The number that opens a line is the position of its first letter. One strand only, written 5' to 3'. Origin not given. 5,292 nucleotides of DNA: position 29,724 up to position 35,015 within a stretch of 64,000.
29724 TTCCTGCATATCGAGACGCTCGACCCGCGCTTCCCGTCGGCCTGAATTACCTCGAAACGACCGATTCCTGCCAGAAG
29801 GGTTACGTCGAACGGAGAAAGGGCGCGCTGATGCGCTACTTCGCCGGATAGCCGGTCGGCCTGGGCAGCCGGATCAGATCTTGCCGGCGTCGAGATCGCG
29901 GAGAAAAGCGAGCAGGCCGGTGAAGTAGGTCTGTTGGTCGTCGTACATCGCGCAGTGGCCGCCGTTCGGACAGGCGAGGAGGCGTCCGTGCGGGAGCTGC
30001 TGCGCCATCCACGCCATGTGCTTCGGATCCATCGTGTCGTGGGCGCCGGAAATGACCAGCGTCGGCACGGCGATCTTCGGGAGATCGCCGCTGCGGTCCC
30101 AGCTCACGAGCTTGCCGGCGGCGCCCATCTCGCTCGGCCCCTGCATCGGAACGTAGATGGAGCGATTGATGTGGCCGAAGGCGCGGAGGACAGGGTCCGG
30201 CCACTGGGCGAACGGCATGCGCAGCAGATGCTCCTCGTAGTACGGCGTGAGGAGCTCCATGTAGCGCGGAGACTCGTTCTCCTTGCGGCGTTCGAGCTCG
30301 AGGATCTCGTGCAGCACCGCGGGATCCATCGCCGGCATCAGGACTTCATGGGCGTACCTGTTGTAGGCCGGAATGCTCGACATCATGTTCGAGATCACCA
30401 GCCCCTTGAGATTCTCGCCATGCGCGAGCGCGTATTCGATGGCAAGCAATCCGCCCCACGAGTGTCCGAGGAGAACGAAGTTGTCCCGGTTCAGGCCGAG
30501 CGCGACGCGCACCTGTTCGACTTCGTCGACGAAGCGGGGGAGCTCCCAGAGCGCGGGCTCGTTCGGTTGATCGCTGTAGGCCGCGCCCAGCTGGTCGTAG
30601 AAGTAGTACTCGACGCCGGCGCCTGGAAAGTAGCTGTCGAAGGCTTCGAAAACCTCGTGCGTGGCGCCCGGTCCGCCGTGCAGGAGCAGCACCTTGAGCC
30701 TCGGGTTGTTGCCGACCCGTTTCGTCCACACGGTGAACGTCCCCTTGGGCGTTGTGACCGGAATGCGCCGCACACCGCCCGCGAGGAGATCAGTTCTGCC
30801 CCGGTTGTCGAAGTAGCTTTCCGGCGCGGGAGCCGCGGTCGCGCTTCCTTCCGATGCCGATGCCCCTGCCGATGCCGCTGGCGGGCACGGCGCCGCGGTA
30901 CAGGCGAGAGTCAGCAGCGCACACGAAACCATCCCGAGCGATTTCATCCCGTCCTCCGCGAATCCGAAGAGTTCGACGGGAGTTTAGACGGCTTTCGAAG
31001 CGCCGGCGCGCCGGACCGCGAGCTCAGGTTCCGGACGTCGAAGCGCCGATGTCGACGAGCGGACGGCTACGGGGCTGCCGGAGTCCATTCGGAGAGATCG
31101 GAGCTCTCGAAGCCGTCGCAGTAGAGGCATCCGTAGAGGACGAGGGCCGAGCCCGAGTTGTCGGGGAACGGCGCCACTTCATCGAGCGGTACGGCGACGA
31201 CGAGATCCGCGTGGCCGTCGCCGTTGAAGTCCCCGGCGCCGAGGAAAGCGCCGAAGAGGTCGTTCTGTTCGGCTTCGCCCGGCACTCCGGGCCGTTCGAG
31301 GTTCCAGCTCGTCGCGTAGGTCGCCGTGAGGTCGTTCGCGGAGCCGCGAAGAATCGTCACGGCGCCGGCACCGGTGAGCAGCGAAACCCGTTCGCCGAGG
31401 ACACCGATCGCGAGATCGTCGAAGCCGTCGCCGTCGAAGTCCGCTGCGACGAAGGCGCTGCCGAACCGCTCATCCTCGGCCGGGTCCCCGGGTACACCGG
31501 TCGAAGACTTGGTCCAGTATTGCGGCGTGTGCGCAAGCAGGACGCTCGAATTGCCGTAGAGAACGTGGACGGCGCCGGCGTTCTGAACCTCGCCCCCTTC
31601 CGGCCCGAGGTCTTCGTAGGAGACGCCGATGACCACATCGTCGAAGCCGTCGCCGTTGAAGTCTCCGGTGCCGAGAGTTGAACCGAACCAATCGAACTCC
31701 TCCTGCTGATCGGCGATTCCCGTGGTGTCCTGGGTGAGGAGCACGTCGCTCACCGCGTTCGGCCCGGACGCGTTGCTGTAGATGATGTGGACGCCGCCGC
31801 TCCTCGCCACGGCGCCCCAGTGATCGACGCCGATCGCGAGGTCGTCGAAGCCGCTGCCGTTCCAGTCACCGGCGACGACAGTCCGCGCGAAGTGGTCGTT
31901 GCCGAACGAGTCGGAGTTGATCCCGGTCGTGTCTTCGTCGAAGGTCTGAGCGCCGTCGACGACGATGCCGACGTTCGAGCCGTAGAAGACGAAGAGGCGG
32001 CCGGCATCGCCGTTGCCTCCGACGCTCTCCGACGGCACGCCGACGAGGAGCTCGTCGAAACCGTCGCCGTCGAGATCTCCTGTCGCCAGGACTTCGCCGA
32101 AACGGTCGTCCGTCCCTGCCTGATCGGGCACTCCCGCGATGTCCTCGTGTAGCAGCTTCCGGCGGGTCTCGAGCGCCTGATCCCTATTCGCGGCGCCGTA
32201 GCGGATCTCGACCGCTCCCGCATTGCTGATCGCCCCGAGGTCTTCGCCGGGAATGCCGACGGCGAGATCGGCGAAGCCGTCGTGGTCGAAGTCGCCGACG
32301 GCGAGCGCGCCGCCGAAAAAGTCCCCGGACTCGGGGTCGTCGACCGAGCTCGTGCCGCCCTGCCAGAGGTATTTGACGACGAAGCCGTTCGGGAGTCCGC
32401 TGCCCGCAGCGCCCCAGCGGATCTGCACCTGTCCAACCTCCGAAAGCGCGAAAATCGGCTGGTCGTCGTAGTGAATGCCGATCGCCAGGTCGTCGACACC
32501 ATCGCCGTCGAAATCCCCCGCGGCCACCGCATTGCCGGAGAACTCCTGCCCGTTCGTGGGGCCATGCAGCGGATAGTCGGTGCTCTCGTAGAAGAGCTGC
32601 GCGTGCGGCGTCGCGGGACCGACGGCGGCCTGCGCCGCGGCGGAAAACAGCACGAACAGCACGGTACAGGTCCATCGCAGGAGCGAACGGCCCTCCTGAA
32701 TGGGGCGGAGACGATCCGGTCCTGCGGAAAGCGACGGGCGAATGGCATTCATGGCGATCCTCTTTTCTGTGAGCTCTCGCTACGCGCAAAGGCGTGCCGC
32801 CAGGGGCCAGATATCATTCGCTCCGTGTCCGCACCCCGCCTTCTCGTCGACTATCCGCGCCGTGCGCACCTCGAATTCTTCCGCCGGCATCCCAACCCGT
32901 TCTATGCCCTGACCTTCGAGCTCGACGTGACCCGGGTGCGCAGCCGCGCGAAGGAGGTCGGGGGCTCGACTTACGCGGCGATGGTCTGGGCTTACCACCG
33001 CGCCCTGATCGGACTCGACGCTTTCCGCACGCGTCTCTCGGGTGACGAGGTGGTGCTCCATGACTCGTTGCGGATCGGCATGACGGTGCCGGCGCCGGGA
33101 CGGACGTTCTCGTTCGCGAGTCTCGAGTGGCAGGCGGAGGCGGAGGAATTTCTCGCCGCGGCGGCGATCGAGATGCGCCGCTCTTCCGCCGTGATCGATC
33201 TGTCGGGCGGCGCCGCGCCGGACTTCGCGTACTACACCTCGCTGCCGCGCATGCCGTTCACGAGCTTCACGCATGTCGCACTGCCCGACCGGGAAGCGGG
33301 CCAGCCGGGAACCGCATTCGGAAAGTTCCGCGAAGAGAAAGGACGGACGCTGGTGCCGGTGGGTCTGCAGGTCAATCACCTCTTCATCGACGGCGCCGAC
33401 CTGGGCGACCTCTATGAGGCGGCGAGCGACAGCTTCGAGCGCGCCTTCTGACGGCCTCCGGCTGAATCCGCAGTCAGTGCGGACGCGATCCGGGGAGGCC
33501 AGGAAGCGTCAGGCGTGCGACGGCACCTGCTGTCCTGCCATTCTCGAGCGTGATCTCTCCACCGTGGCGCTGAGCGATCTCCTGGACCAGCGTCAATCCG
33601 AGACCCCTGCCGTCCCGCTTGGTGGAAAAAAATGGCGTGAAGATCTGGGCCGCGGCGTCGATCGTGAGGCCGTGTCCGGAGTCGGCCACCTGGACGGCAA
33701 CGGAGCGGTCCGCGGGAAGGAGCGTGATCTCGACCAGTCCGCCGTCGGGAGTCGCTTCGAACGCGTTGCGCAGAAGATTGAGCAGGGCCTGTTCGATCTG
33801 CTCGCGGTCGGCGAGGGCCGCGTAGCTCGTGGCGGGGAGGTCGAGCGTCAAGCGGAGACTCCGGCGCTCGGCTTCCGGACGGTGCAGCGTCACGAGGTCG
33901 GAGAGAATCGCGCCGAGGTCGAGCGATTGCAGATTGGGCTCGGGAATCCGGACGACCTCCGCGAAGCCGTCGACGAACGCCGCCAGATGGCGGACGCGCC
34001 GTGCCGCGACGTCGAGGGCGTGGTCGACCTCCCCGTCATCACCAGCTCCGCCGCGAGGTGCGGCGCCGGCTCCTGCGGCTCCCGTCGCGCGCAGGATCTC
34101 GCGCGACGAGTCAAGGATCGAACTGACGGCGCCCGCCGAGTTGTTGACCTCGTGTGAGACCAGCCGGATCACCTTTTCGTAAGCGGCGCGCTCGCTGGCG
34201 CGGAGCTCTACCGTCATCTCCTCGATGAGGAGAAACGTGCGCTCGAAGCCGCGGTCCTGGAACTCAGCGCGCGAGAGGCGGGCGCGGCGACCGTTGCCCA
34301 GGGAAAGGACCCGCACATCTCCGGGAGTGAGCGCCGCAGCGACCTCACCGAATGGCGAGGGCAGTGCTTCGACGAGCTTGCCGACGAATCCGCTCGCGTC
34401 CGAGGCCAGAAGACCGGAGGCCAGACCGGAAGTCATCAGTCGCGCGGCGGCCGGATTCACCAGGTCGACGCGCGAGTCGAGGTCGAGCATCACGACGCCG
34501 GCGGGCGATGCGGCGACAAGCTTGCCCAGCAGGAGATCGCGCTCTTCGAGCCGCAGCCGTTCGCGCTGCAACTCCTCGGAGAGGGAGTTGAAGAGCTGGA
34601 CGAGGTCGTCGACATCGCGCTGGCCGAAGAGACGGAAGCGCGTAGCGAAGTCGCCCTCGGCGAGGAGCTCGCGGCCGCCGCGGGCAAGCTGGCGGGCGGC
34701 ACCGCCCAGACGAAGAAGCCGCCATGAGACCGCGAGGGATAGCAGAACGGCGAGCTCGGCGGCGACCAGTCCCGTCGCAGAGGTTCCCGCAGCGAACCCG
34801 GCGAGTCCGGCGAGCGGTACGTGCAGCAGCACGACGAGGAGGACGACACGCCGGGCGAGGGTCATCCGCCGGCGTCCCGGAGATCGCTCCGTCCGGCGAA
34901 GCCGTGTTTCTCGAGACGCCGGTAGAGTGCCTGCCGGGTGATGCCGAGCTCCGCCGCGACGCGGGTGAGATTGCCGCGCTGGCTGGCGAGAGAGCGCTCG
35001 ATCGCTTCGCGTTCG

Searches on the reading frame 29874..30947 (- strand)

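Call 86: search_protein_families(library=pfam, proteins=[window:29874-30947:-], max_evalue=0.001)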
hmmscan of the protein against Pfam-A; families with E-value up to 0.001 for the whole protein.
window:29874-30947:- (357 aa): 5 families
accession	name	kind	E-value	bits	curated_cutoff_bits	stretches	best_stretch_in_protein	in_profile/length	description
PF00561.26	Abhydrolase_1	-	6.2e-24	85.4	25.8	2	86-188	3-102/245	alpha/beta hydrolase fold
PF12697.13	Abhydrolase_6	-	1.9e-15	58.5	26.3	1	86-338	1-211/217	Alpha/beta hydrolase family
PF12146.15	Hydrolase_4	-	5.7e-15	55.7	27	1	81-202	2-122/239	Serine aminopeptidase, S33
PF00975.26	Thioesterase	-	6.9e-06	26.9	26.4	1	86-239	3-151/226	Thioesterase domain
PF12695.13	Abhydrolase_5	-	0.00024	21.4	27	0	106-185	4-86/164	Alpha/beta hydrolase family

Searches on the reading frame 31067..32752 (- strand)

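Call 86: search_protein_families(library=pfam, proteins=[window:31067-32752:-], max_evalue=0.001)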
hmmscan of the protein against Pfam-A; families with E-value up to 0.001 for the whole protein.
window:31067-32752:- (561 aa): 2 families
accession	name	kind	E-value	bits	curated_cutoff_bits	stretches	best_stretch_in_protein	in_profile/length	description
PF01839.29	FG-GAP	-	4.3e-55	183.3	22.1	6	356-398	1-37/37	FG-GAP repeat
PF13517.12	FG-GAP_3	-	7.7e-17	62.1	26.9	1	364-448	1-60/61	FG-GAP-like repeat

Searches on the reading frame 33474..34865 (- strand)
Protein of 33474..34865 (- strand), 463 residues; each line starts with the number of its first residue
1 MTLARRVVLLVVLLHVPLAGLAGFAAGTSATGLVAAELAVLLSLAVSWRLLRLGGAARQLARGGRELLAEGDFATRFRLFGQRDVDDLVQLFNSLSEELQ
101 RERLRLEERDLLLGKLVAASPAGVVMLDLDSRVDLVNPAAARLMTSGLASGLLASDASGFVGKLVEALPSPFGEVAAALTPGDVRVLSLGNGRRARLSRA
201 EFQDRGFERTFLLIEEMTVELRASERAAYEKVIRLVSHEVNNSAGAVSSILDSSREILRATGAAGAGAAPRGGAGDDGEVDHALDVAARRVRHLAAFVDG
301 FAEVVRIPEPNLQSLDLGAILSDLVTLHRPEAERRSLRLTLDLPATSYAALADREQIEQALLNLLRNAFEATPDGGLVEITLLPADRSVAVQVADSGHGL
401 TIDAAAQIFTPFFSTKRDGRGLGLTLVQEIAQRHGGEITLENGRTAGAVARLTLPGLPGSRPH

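Call 86: search_protein_families(library=pfam, proteins=[window:33474-34865:-], max_evalue=0.001)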
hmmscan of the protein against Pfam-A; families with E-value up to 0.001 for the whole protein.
window:33474-34865:- (463 aa): 4 families
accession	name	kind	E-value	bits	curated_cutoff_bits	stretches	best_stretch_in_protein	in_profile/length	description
PF02518.31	HATPase_c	-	1.2e-21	77.7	26.4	1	353-455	2-108/111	Histidine kinase-, DNA gyrase B-, and HSP90-like ATPase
PF13581.12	HATPase_c_2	-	5.3e-06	26.9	27.4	1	356-438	31-114/127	Histidine kinase-like ATPase domain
PF14501.12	HATPase_c_5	-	0.00015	22.1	22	1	357-442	6-90/102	GHKL domain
PF13188.13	PAS_8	-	0.00035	20.8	21.8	0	116-144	6-34/65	PAS domain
